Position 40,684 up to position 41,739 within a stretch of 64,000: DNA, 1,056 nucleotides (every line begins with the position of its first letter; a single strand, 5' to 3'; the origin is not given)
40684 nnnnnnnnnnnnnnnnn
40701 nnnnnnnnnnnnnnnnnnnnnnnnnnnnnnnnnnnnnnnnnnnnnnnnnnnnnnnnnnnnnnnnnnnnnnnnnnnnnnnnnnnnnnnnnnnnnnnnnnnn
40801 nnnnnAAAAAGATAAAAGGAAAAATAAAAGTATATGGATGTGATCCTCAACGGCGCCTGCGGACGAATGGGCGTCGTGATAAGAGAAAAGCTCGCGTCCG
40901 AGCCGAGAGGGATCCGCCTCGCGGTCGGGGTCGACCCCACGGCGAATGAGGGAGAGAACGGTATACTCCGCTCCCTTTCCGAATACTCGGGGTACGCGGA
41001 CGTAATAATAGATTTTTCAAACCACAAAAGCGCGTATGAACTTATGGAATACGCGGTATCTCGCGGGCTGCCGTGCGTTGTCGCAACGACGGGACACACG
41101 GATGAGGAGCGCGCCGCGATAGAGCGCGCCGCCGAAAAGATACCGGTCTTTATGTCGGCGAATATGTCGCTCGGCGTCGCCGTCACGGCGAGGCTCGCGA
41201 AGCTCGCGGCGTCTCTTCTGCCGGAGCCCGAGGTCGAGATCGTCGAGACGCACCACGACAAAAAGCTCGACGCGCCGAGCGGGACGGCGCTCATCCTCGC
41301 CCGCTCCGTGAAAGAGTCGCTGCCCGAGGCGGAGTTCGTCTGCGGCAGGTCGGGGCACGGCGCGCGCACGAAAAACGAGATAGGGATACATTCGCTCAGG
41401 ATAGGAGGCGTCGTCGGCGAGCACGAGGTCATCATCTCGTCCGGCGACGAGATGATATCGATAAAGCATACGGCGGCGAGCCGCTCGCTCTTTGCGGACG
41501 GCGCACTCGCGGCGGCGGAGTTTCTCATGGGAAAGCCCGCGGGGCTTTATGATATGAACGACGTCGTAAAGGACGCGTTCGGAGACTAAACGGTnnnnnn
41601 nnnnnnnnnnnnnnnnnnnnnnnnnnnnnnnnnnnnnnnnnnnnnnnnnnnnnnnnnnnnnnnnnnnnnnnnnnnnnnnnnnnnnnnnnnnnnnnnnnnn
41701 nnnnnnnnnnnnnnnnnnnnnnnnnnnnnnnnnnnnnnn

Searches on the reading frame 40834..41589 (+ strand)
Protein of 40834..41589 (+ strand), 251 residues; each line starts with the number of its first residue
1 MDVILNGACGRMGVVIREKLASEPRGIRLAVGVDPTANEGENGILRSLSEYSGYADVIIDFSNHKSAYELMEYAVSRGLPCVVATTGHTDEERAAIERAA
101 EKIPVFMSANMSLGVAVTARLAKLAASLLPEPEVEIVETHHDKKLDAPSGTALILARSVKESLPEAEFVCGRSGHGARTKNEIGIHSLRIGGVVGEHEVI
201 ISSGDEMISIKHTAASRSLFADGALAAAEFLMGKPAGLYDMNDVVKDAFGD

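Call 71: search_protein_families(library=pfam, proteins=[window:40834-41589:+], max_evalue=0.0001)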
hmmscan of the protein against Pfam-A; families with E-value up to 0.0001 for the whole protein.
window:40834-41589:+ (251 aa): 2 families
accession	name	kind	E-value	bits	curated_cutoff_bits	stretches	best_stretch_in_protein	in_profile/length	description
PF05173.19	DapB_C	-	1.1e-41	142.2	27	1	114-244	1-120/121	Dihydrodipicolinate reductase, C-terminus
PF01113.26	DapB_N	-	3.9e-22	79.1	25.6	1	1-111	1-124/124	Dihydrodipicolinate reductase, N-terminus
